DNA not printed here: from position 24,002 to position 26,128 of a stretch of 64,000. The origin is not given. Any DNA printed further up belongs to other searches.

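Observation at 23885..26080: Foreign low-GC single-gene island encoding a standalone OLD/GajA-like ATPase-Toprim nuclease, beside a serine recombinase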

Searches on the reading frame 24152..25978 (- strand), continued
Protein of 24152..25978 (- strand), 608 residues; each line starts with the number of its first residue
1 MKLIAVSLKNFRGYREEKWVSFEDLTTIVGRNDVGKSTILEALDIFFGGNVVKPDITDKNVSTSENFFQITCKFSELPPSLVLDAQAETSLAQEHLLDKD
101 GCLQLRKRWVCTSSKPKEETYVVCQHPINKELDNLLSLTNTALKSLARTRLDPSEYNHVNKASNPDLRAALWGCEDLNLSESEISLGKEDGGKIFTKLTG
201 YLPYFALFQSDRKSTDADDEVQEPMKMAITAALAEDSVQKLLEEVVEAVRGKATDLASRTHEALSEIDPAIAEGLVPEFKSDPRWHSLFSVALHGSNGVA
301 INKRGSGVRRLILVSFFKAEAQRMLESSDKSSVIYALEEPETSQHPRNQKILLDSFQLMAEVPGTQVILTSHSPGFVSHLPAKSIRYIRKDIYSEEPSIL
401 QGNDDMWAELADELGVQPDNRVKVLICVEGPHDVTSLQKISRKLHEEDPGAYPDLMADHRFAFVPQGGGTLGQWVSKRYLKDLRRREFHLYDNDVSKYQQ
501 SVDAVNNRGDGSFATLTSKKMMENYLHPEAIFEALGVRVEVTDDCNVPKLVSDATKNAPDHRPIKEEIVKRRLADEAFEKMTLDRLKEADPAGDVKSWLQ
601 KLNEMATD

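Call 21: find_encoding_contigs(protein=P0011, flank=8000, max_places=3)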
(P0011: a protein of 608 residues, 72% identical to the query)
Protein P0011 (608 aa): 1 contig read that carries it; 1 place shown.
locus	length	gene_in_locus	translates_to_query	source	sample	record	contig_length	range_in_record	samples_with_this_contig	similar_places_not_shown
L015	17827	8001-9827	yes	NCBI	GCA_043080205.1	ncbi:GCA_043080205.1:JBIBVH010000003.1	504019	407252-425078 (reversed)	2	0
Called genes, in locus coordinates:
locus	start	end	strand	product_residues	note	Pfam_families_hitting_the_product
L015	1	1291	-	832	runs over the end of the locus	PF25873:WHD_MalT (weak), PF00196:GerE (weak)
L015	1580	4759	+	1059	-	PF24547:DUF7601 (faint), PF18655:SHIRT (faint), PF19407:DUF5979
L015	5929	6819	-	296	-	-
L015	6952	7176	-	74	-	PF13560:HTH_31, PF12844:HTH_19, PF01381:HTH_3, PF13443:HTH_26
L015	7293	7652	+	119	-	-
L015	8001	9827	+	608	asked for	PF11398:DUF2813 (faint), PF13175:AAA_15, PF13476:AAA_23, PF13304:AAA_21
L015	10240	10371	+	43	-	-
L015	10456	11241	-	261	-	PF00557:Peptidase_M24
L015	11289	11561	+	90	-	PF13443:HTH_26 (weak), PF13560:HTH_31, PF12844:HTH_19 (weak), PF01381:HTH_3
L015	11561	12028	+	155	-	PF08843:AbiEii (weak)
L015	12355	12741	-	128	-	-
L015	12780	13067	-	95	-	PF13601:HTH_34, PF01978:TrmB (weak)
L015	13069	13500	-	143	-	-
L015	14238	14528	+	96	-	-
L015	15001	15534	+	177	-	PF13521:AAA_28 (faint)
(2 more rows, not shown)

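Call 28: search_solved_structures(query=A3, max_evalue=0.01, show_alignments=3)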
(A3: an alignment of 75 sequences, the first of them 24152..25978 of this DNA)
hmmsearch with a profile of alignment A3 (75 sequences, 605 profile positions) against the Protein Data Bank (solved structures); distinct sequences matched with E-value up to 0.01: 36.
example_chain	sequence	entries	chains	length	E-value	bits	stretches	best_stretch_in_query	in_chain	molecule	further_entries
6p74_A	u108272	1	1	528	2.6e-20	75.8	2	248-440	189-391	Putative ATP-dependent endonuclease of the OLD family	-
8wy4_A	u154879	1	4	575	6.4e-12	48.1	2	1-71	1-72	Endonuclease GajA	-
8jq9_B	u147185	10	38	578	6.5e-12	48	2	1-71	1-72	Endonuclease GajA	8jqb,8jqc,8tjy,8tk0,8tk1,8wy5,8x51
8j4t_A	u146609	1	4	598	7.3e-12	47.9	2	1-71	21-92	Endonuclease GajA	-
8sm3_A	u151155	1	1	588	2.9e-11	45.9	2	2-71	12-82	Endonuclease GajA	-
8u7i_A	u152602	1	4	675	4.5e-11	45.3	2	2-71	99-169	Endonuclease GajA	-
8ee4_A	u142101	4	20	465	1.7e-09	40.1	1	332-395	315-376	PtuA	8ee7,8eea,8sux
9n69_A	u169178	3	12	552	3e-08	36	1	3-78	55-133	AAA family ATPase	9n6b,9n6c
9kjx_B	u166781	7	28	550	1.5e-06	30.3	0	3-44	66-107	AAA family ATPase | Retron I-A effector PtuA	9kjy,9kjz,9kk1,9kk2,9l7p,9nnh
9vkz_A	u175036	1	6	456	2.1e-06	29.8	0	3-44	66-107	Retron Ec78 probable ATPase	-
9vh1_D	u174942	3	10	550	2.5e-06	29.6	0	3-44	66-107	Retron Ec78 probable ATPase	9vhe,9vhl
9u9y_A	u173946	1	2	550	2.9e-06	29.4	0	3-44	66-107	AAA family ATPase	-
9nnk_C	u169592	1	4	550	6.3e-06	28.3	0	3-44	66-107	Retreon I-A effector PtuA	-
9nnb_C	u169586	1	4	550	6.7e-06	28.2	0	3-44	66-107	Retron I-A effector PtuA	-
22bu_B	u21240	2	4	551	7e-06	28.1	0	3-63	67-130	AAA family ATPase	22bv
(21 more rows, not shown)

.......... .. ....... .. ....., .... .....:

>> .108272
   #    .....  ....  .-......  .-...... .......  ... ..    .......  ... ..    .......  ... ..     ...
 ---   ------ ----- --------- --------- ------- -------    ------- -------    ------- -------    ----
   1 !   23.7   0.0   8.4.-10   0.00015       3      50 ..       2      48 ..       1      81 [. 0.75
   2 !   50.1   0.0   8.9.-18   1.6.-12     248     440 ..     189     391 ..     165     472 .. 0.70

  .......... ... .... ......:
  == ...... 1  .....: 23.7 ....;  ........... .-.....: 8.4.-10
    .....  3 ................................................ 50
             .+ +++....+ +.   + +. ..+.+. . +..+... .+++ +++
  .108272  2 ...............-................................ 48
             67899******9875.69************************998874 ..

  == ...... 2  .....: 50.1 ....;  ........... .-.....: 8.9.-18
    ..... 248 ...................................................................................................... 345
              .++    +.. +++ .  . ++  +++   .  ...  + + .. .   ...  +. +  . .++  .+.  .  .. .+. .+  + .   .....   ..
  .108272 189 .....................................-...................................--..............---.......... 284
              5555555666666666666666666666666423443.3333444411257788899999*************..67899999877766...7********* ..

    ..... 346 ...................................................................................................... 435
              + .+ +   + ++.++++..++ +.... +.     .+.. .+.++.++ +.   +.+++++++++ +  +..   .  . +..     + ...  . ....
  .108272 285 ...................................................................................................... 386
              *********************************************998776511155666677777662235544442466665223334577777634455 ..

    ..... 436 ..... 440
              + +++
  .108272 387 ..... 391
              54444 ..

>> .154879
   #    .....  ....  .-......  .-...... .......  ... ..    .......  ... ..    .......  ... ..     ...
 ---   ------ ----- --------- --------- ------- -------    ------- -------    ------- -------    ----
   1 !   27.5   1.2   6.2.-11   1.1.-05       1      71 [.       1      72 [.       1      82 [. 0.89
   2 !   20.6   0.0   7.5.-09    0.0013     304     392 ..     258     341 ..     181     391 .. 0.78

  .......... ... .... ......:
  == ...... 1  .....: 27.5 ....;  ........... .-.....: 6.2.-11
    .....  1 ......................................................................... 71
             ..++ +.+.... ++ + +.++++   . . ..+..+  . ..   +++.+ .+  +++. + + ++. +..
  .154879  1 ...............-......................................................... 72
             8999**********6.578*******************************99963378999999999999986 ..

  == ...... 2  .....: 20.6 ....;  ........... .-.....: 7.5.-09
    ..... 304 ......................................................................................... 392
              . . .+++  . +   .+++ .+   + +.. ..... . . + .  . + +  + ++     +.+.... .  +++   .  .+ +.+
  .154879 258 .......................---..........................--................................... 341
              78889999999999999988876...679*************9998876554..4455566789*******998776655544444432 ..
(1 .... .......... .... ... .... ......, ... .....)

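Call 36: predict_structure(alignment_id=A3)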
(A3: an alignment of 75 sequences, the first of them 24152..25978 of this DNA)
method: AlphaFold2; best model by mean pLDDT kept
length: 608 residues; sequences in the alignment: 75
mean_pLDDT: 85.4   pTM: 0.65
mean pLDDT of the five models: 85.4, 84.8, 82.9, 82.8, 82.2
residues with pLDDT >= 90: 328; 70-90: 169; 50-70: 106; < 50: 5
segments of 3 or more residues with pLDDT < 50: 213-216
pLDDT, mean of each block of 10 residues (from residue 1): 97 94 94 88 92 92 96 94 82 96 98 93 97 93 96 95 94 96 92 89 83 53 63 70 77 70 64 57 63 65 69 69 64 84 70 84 90 81 88 87 74 67 90 95 96 94 81 75 88 90 92 95 96 96 96 94 93 96 96 96 94
secondary structure, 60 per line:
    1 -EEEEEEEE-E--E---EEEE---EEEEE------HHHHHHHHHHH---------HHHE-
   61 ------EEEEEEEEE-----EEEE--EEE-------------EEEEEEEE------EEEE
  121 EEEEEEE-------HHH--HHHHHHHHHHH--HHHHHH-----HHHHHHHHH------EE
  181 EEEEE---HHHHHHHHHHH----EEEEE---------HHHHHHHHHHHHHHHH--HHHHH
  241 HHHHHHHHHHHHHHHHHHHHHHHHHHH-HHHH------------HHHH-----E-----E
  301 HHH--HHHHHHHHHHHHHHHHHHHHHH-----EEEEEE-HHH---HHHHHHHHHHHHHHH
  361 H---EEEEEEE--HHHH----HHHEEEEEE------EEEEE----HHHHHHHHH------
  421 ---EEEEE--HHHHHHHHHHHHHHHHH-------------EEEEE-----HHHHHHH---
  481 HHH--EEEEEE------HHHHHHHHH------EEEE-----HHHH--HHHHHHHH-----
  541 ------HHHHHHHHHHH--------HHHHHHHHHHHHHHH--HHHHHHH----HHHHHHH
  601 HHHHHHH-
elements in order: E2-9 E18-21 E25-29 H36-46 E67-75 E81-84 E87-89 E103-110 E117-127 H140-150 H153-158 H164-172 E179-185 H189-199 E204-208 H218-233 H236-267 H269-272 H285-288 H306-327 E333-338 H346-361 E365-371 H374-377 E385-390 E397-401 H406-414 E424-428 H431-447 E461-465 H471-477 E486-491 H498-506 E513-516 H522-525 H528-535 H547-557 H566-580 H583-589 H594-607

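Call 39: fold_search(model_id=the predicted structure, library=pdb)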
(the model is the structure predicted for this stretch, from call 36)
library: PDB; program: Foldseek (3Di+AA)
matches with E <= 10: 1064; with E <= 0.001: 162
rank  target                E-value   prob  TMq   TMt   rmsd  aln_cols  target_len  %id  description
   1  6p74                  1.0e-17  1.00  0.33  0.38  15.2       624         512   17  OLD nuclease from Thermus Scotoductus (released 2020-01-29)
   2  8u7i_A                5.4e-16  1.00  0.35  0.35  15.3       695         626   14  Structure of the phage immune evasion protein Gad1 bound to the Gabija GajAB complex (released 2023-11-22)
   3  8x5i_B                6.0e-16  1.00  0.34  0.37  15.8       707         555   14  Structure of ATP/Mg2+ bound Gabija GajA (released 2024-02-28)
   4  8x5i_D                1.7e-15  1.00  0.35  0.37  16.1       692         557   13  Structure of ATP/Mg2+ bound Gabija GajA (released 2024-02-28)
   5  8sm3_A                3.6e-14  1.00  0.34  0.37  16.0       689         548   13  Structure of Bacillus cereus VD045 Gabija GajA-GajB Complex (released 2023-11-22)
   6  9lpa_B                5.8e-14  1.00  0.36  0.30  18.0       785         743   12  The cryo-EM structure of retron Eco8 in an active state (released 2025-11-19)
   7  9lp9_B                1.5e-13  1.00  0.33  0.28  18.8       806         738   12  The cryo-EM structure of retron Eco8 in a standby state (released 2025-11-19)
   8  9p4j_A                1.9e-12  1.00  0.34  0.29  18.8       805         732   12  The structure of Retron Eco8 in Apo state (released 2025-11-12)
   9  8tjy_A                2.0e-12  1.00  0.32  0.39  15.2       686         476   13  Structure of Gabija AB complex (released 2024-04-24)
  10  8x5i_C                6.0e-12  1.00  0.31  0.39  15.0       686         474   12  Structure of ATP/Mg2+ bound Gabija GajA (released 2024-02-28)
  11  9x94_J                8.8e-12  1.00  0.33  0.28  13.9       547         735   13  Apo Retron-Eco8 complex (released 2026-03-18)
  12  9x94_F                1.2e-11  1.00  0.34  0.29  18.7       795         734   11  Apo Retron-Eco8 complex (released 2026-03-18)
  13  9x9b_B                1.8e-11  1.00  0.35  0.30  15.2       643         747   12  Retron-Eco8 complex with ATP-Mg2+ (released 2026-03-04)
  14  8x5i_A                3.1e-11  1.00  0.30  0.37  15.2       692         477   12  Structure of ATP/Mg2+ bound Gabija GajA (released 2024-02-28)
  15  9kjz_B                1.0e-10  1.00  0.29  0.33  18.9       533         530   14  Cryo-EM structure of the Retron-Eco7 complex (state 3) (released 2025-11-12)
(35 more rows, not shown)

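Call 48: find_encoding_contigs(protein=P0080, flank=6000, max_places=2)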
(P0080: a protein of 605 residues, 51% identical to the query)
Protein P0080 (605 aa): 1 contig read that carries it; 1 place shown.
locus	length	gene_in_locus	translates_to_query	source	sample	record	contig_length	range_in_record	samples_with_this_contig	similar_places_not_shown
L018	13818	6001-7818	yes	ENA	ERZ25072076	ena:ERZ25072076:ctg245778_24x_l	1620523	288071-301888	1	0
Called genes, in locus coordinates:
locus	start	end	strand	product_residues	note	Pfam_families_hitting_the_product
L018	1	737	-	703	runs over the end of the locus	PF06082:YjbH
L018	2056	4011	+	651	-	PF12161:HsdM_N, PF02384:N6_Mtase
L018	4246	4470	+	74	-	-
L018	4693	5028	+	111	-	-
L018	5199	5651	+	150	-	-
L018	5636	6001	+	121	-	-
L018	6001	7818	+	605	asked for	PF02463:SMC_N (weak), PF11398:DUF2813 (faint), PF13175:AAA_15, PF13476:AAA_23, PF13304:AAA_21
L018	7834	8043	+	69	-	PF13619:KTSC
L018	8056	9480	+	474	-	PF01420:Methylase_S (faint)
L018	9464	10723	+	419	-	PF13175:AAA_15 (weak), PF13304:AAA_21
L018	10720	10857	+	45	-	-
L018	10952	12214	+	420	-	PF00872:Transposase_mut, PF10551:MULE (faint)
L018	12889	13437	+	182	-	-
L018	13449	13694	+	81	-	-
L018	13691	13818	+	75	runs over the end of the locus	PF04255:DUF433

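Call 49: find_encoding_contigs(protein=P0095, flank=6000, max_places=2)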
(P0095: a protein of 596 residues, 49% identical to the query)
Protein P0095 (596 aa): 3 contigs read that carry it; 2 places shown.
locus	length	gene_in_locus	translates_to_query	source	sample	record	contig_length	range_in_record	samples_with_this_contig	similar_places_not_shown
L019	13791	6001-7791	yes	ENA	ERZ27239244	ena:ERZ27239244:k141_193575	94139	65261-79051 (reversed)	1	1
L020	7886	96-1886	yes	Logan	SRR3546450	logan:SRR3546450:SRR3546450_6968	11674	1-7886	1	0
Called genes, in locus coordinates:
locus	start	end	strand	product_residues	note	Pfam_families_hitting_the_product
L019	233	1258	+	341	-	-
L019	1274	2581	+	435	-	PF03816:LytR_cpsA_psr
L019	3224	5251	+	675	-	PF12161:HsdM_N, PF02384:N6_Mtase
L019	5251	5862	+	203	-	-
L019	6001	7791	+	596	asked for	PF11398:DUF2813 (faint), PF13175:AAA_15, PF13476:AAA_23 (weak), PF13304:AAA_21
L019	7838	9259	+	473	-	PF01420:Methylase_S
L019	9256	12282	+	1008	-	PF04313:HSDR_N, PF00270:DEAD, PF04851:ResIII, PF18766:SWI2_SNF2, PF22679:T1R_D3-like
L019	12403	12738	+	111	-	PF07411:DUF1508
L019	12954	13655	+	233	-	PF20303:YLATT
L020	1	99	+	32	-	?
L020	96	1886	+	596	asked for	PF11398:DUF2813 (faint), PF13175:AAA_15, PF13476:AAA_23 (weak), PF13304:AAA_21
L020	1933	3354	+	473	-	PF01420:Methylase_S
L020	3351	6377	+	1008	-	PF04313:HSDR_N, PF00270:DEAD, PF04851:ResIII, PF18766:SWI2_SNF2, PF22679:T1R_D3-like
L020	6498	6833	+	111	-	PF07411:DUF1508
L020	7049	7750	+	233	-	PF20303:YLATT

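Call 50: find_encoding_contigs(protein=P0098, flank=6000, max_places=2)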
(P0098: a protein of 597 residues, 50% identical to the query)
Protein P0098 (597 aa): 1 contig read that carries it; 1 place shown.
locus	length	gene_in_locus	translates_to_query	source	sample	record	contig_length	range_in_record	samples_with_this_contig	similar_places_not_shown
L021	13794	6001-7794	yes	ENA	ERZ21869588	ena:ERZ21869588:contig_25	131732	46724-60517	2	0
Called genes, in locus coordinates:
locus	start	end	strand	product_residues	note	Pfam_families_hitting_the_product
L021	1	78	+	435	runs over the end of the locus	PF20695:UbiD_N, PF01977:UbiD, PF20696:UbiD_C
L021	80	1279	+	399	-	PF04412:AcnX, PF28403:AcnX_2nd, PF28406:AcnX_3rd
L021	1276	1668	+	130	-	PF01989:AcnX_swivel_put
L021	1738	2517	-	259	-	-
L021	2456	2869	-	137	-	-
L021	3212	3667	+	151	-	-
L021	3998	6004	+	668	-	PF12161:HsdM_N, PF02384:N6_Mtase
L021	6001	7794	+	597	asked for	PF11398:DUF2813 (faint), PF13175:AAA_15, PF13476:AAA_23 (weak), PF13304:AAA_21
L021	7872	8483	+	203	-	PF01797:Y1_Tnp (faint)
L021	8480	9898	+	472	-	PF01420:Methylase_S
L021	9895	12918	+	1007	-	PF04313:HSDR_N, PF00270:DEAD (weak), PF04851:ResIII, PF18766:SWI2_SNF2, PF22679:T1R_D3-like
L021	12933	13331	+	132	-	-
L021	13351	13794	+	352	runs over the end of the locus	-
